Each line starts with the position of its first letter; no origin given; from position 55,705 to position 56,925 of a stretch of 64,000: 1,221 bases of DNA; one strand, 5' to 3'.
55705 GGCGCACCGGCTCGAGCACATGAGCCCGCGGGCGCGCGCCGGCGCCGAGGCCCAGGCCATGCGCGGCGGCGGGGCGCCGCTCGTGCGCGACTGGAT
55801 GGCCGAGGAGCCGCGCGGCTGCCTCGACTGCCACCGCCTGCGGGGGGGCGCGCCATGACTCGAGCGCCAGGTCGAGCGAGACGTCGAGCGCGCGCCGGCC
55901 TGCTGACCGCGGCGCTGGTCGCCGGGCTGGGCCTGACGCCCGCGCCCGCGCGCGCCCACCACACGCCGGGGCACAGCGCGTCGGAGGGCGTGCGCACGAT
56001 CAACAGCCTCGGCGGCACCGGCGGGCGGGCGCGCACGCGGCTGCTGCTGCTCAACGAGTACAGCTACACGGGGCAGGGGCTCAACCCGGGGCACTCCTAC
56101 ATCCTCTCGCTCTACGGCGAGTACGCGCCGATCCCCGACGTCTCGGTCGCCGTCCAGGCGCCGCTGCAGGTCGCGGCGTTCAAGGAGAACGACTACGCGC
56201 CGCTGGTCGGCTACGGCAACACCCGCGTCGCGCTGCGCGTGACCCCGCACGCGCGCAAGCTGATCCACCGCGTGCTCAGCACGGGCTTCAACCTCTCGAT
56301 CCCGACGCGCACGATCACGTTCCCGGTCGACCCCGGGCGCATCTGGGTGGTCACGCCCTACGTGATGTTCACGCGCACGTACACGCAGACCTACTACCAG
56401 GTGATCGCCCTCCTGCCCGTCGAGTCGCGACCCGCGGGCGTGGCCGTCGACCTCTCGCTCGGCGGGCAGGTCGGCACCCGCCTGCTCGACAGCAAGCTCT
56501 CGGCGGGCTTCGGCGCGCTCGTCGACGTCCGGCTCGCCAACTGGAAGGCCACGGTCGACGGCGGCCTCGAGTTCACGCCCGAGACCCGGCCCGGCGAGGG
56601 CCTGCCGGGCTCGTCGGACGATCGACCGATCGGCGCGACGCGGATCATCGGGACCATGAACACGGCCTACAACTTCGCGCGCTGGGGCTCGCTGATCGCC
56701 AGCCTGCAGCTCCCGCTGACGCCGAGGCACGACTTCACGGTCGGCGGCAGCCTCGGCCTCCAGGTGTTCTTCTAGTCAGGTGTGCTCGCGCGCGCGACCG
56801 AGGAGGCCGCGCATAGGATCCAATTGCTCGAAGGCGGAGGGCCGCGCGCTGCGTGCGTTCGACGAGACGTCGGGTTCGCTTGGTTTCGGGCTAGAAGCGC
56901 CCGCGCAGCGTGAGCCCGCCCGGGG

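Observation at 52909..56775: RegB/RegA-type redox two-component system with a metal-binding lipoprotein and a divergent diheme cytochrome c plus small OMP operon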

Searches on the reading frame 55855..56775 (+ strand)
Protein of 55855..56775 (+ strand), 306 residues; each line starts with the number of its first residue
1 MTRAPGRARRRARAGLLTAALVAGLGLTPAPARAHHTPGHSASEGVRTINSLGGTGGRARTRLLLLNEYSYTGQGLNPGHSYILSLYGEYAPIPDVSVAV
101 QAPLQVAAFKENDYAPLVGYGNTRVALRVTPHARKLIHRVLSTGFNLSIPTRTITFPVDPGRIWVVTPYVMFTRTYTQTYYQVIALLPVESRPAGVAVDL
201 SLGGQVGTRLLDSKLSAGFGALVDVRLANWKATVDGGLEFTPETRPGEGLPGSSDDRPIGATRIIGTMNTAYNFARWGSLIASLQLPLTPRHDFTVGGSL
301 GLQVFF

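Call 3: search_protein_families(library=pfam, proteins=[window:55855-56775:+], max_evalue=0.1)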
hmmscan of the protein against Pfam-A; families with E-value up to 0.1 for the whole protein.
window:55855-56775:+ (306 aa): 0 families

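Call 4: search_protein_families(library=ncbifam, proteins=[window:55855-56775:+], max_evalue=0.1)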
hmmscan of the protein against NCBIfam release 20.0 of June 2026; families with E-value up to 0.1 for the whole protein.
window:55855-56775:+ (306 aa): 0 families

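Call 5: find_homologous_proteins(query=window:55855-56775:+)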
Query window:55855-56775:+ (306 aa): 25 proteins with E <= 0.001 among 8000 candidates.
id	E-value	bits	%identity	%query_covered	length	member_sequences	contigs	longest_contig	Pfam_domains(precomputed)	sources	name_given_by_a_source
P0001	1.4e-198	677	100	100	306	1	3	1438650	-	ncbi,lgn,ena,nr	ncbi:MAG: hypothetical protein H6713_04845 [Myxococcales bacterium]|nr:hypothetical protein [Myxococ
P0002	7.3e-149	513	79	91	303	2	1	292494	-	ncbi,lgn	-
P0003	1.3e-126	440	69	90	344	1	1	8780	-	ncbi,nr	ncbi:MAG: hypothetical protein KC636_20440 [Myxococcales bacterium]|nr:hypothetical protein [Myxococ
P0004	4.9e-117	409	74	79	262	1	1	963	-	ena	-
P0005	1.8e-104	368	57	95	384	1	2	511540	-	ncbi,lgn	-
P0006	8.3e-101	356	55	100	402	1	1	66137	-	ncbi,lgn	-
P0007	2.4e-100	354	57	91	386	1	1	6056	-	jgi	-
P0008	9.7e-90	319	57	89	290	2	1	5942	-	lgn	-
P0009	1.9e-88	315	57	89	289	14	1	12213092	-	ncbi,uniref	ncbi:hypothetical protein [Nannocystis pusilla]|uniref:hypothetical protein n=1 Tax=Nannocystis pusi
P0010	7.6e-87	310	56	90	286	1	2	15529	-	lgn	-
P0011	2.9e-85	305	55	89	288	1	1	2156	-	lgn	-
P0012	3.1e-85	304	53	97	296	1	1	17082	-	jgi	-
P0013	7.5e-85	303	53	98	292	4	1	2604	-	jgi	jgi:hypothetical protein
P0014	1.1e-83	299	54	91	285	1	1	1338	-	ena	-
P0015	1.2e-83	299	56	89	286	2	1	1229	-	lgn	-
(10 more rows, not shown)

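Call 8: find_encoding_contigs(protein=P0009, flank=6000, max_places=3)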
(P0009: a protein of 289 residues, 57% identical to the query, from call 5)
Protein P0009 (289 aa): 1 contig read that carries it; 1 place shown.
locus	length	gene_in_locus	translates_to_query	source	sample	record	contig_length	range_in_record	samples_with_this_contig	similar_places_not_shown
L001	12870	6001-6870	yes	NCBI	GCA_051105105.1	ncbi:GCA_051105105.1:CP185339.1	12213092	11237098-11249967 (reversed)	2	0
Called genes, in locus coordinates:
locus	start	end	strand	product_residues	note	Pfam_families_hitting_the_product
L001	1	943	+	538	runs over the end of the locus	PF13238:AAA_18, PF13671:AAA_33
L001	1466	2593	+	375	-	PF13948:DUF4215 (weak)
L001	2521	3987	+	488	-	-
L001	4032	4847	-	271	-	PF10670:DUF4198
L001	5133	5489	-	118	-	-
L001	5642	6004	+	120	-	-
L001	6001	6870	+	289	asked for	-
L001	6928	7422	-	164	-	PF00691:OmpA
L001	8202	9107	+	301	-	PF13621:Cupin_8, PF08007:JmjC_2 (faint), PF02373:JmjC (faint)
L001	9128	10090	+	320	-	PF00155:Aminotran_1_2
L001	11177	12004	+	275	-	PF00551:Formyl_trans_N, PF18216:N_formyltrans_C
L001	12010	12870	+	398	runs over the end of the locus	PF00764:Arginosuc_synth, PF20979:Arginosuc_syn_C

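Call 15: find_related_loci(query=A1, collection=genome_contigs, flank=10000)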
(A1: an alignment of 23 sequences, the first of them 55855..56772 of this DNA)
Query A1 (306 aa) in genome_contigs; peptide patterns used: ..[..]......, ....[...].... (x = any residue, [..] = any of these).
55 stretches matched a pattern; 30 encode a relative of the query (tblastn E <= 1e-3); 30 distinct loci.
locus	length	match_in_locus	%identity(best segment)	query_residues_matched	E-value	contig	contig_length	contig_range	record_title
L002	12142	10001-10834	79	29-306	4e-150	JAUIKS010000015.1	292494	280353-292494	MAG: Polyangia bacterium isolate Co_bin.371 NODE_372_length_292494_cov_2.820513, whole genome shotgun sequence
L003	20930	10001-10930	56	5-306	7e-111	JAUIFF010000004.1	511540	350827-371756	MAG: Polyangia bacterium isolate 8_bin.71 NODE_28_length_511540_cov_7.961984, whole genome shotgun sequence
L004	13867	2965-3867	55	6-306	2e-106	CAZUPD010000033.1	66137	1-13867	MAG TPA_asm: uncultured Nannocystaceae bacterium isolate SRP334346_co1_110 genome assembly, contig: NODE_518_length_6613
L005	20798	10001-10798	56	35-306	7e-90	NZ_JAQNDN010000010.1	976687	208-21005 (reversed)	Nannocystis radixulma strain NCELM 000002Farrow, whole genome shotgun sequence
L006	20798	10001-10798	57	35-306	9e-89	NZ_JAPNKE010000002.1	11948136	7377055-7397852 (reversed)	Nannocystis pusilla strain Na p29 contig_2, whole genome shotgun sequence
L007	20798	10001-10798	57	35-306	6e-88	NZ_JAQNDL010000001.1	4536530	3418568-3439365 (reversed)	Nannocystis bainbridge strain BB15-2 000000Farrow, whole genome shotgun sequence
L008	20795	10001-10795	55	35-306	1e-87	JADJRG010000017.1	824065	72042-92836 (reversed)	MAG: Nannocystis sp. isolate Fred_18-Q3-R57-64_MAXAC.384 tig00350866-10-8237910, whole genome shotgun sequence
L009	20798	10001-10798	56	35-306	8e-88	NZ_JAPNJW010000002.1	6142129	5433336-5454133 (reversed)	Nannocystis sp. RBIL2 ctg.s1.000001F, whole genome shotgun sequence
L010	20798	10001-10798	56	35-306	7e-88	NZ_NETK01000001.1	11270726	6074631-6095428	Nannocystis exedens strain DSM 71 utg0, whole genome shotgun sequence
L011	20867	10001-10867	53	8-303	6e-88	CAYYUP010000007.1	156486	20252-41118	MAG TPA_asm: uncultured Nannocystis sp. isolate binchicken_co67_189 genome assembly, contig: NODE_30_length_156486_cov_8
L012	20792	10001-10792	56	37-306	6e-87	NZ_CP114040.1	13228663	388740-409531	Nannocystis punicea strain FL3 chromosome, complete genome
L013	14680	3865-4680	52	29-306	6e-86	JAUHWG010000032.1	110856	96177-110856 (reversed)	MAG: Polyangia bacterium isolate 2_bin.15 NODE_243_length_110856_cov_7.887590, whole genome shotgun sequence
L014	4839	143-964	52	25-304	6e-86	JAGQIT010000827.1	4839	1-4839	MAG: Myxococcales bacterium isolate HKST-UBA11 2015-01-06_1_(paired)_contig_185078, whole genome shotgun sequence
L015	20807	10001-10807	53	32-306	2e-85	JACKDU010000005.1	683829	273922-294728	MAG: Myxococcales bacterium isolate HK-STAS-MYXO-15 HK-STAS-MYXO-15_5, whole genome shotgun sequence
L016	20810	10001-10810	53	28-306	1e-84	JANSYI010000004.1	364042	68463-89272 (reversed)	MAG: bacterium isolate bin.47 k141_107237_length_364042_cov_77.1042, whole genome shotgun sequence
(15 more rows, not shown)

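Call 20: predict_structure(alignment_id=A1)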
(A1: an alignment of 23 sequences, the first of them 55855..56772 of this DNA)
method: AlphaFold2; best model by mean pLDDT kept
length: 306 residues; sequences in the alignment: 23
mean_pLDDT: 82.7   pTM: 0.76
mean pLDDT of the five models: 82.7, 82.2, 80.9, 80.2, 78.8
residues with pLDDT >= 90: 151; 70-90: 102; 50-70: 25; < 50: 28
segments of 3 or more residues with pLDDT < 50: 1-4, 27-42, 49-54
pLDDT, mean of each block of 10 residues (from residue 1): 51 72 57 35 50 58 91 87 92 89 93 93 91 74 92 88 92 87 93 92 91 89 94 91 85 87 91 91 91 88 90
secondary structure, 60 per line:
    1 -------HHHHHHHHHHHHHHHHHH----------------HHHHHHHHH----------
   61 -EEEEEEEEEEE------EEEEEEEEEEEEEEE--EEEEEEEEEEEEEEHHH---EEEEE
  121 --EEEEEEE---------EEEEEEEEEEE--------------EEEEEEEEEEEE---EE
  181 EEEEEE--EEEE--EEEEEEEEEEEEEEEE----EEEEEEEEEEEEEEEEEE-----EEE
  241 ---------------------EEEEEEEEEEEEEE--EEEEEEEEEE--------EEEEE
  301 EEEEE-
elements in order: H8-25 H42-50 E62-72 E79-93 E96-109 E116-120 E123-129 E139-149 E164-175 E179-186 E189-192 E195-210 E215-232 E238-240 E262-275 E278-287 E296-305

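Call 35: search_protein_representatives(alignment_id=A1)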
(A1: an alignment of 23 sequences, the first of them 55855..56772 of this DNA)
Query: 23 sequences, 292 profile positions. Proteins with E-value up to 0.001 (for the whole library): 53; up to 1e-10: 44; up to 1e-30: 27. The best 53 are listed.
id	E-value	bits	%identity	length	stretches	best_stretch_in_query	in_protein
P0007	4.4e-133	459.2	-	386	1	13-292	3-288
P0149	2.4e-126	437.1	-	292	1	12-292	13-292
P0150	1.9e-96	339.0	-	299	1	20-292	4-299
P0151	4.1e-92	324.7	-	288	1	11-236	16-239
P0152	5.1e-89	314.6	-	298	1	8-292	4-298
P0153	7.1e-81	287.8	-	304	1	13-292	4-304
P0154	1.3e-80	287.0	-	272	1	16-292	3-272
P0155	4.5e-76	272.1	-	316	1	5-292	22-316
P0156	2.3e-75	269.8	-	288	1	12-292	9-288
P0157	2.8e-73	262.9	-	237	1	58-292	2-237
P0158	1.0e-67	244.7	-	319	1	13-292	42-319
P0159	4.3e-57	209.8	-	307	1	8-292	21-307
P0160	3.6e-52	193.6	-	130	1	163-292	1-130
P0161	8.9e-49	182.5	-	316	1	10-292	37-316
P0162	3.4e-48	180.6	-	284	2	134-292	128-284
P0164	1.8e-46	174.9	-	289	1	10-292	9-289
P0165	1.1e-45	172.3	-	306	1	6-292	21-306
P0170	4.5e-38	147.4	-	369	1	7-292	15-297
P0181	3.9e-19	85.2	-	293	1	15-286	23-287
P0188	1.4e-11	60.4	-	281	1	8-282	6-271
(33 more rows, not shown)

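Call 37: find_encoding_contigs(protein=P0170, flank=6000, max_places=2)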
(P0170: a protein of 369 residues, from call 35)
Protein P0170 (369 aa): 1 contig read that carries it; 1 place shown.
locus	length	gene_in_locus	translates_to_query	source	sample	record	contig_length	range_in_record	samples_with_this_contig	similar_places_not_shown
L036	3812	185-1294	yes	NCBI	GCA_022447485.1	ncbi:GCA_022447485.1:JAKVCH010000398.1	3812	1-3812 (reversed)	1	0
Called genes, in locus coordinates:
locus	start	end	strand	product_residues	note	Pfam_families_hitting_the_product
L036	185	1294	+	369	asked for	PF13557:Phenol_MetA_deg (weak)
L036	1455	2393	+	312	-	PF17773:UPF0176_N, PF00581:Rhodanese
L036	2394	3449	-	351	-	PF25174:Beta-prop_THOC3, PF12894:ANAPC4_WD40, PF23381:Beta-prop_IFT122_1st, PF23414:Beta-prop_EML_2, PF24807:WD40_CDC20-Fz, PF24817:WD40_WDHD1_1st, PF25173:Beta-prop_WDR3_1st, PF24814:WD40_Prp19, +31 more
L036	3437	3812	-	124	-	PF07683:CobW_C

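Call 38: find_encoding_contigs(protein=P0164, flank=6000, max_places=2)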
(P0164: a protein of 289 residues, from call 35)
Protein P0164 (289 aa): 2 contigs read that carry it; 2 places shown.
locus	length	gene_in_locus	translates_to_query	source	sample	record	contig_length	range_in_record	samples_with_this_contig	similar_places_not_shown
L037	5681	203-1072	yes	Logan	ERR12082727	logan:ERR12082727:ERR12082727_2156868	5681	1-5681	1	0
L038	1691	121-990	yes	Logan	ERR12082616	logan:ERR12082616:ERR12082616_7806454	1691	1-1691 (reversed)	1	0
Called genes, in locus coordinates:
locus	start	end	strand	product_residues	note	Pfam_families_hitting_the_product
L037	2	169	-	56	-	?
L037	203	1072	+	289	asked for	-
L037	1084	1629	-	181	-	PF03918:CcmH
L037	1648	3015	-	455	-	PF00890:FAD_binding_2 (faint), PF01134:GIDA (faint), PF03486:HI0933_like (faint), PF07992:Pyr_redox_2, PF12831:FAD_oxidored, PF13738:Pyr_redox_3, PF00070:Pyr_redox, PF02852:Pyr_redox_dim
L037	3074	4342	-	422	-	PF25390:WD40_RLD, PF00415:RCC1, PF13540:RCC1_2, PF00415:RCC1, PF25390:WD40_RLD, PF13540:RCC1_2, PF00415:RCC1, PF13540:RCC1_2 (weak), +1 more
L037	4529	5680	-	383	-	?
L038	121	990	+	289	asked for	-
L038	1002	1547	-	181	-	PF03918:CcmH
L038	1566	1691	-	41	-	?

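Call 40: find_encoding_contigs(protein=P0165, flank=6000, max_places=2)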
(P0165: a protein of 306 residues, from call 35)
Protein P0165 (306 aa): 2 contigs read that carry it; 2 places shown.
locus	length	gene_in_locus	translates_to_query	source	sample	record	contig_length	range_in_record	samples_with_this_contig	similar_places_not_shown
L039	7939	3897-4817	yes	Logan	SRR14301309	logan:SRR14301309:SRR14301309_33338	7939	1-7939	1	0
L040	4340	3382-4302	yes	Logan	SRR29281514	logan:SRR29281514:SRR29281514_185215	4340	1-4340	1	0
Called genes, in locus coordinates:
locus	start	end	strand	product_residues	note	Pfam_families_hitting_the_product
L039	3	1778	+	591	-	?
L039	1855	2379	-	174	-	PF00072:Response_reg, PF02954:HTH_8, PF13556:HTH_30 (weak)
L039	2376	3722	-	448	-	PF00512:HisKA, PF13581:HATPase_c_2, PF02518:HATPase_c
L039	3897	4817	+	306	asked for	PF13557:Phenol_MetA_deg (faint)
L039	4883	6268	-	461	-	-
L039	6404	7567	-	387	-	PF02353:CMAS, PF13489:Methyltransf_23, PF13649:Methyltransf_25, PF13847:Methyltransf_31, PF08241:Methyltransf_11, PF08242:Methyltransf_12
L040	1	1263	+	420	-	?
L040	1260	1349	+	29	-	-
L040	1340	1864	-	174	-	PF00072:Response_reg, PF02954:HTH_8, PF13556:HTH_30 (weak)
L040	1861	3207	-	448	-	PF00512:HisKA, PF13581:HATPase_c_2, PF02518:HATPase_c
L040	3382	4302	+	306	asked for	PF13557:Phenol_MetA_deg (faint)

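Call 41: find_encoding_contigs(protein=P0181, flank=6000, max_places=2)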
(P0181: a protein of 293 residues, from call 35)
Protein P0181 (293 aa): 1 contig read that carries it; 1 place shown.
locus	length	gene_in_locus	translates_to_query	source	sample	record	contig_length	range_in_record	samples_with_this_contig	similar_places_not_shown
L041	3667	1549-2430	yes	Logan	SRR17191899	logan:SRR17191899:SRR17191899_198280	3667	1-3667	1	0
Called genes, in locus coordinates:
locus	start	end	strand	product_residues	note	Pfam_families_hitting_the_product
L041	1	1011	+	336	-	?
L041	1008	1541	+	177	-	PF00072:Response_reg, PF02954:HTH_8, PF13556:HTH_30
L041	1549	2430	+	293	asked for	-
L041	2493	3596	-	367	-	-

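Call 74: find_encoding_contigs(protein=P0188, flank=6000, max_places=2)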
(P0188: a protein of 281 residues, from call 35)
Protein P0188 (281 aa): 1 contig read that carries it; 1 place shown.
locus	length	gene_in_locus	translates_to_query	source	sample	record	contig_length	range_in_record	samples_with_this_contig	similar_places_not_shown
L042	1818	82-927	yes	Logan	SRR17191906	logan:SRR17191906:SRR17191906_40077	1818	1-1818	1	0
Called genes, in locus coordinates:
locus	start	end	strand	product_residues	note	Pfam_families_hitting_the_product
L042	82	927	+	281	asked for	-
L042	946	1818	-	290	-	?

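Call 75: find_encoding_contigs(protein=P0161, flank=6000, max_places=2)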
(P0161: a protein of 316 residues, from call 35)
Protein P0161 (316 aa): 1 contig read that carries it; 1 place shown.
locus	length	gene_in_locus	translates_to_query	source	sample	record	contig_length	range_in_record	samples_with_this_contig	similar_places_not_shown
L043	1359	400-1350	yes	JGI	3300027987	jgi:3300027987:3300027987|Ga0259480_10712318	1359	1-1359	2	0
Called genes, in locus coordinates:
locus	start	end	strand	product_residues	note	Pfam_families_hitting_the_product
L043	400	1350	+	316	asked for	-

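Call 82: search_protein_families(library=ncbifam, proteins=[L039:2376-3623:-, L039:1855-2379:-], max_evalue=1e-20)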
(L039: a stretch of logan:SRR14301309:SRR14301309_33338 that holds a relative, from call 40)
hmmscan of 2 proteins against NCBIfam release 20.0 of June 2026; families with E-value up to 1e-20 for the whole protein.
L039:2376-3623:- (415 aa): 3 families
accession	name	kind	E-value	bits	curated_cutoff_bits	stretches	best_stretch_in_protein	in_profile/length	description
NF033792.0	ActS_PrrB_HisK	equivalog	3.9e-39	134.7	350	1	75-399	75-414/423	ActS/PrrB/RegB family redox-sensitive histidine kinase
NF045988.1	HisKinRegBRhodob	equivalog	9.3e-27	93.4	570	1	75-375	85-403/462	sensor histidine kinase RegB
NF007688.0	PRK10364.1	equivalog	2.3e-21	76.1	479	1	149-404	196-451/460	two-component system sensor histidine kinase ZraS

L039:1855-2379:- (174 aa): 4 families
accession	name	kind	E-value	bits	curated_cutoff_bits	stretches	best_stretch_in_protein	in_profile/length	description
NF033791.1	ActR_PrrA_rreg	equivalog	3.7e-49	167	250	1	9-172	4-169/173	ActR/PrrA/RegA family redox response regulator transcription factor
NF007689.0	PRK10365.1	equivalog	1.3e-24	86.8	760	0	9-115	8-114/441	sigma-54-dependent response regulator transcription factor ZraR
TIGR01818.1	ntrC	equivalog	1.3e-21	76.9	558.6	0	10-115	2-107/463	nitrogen regulation protein NR(I)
NF008469.0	PRK11361.1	equivalog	5e-21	74.9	714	0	6-114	4-112/461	acetoacetate metabolism transcriptional regulator AtoC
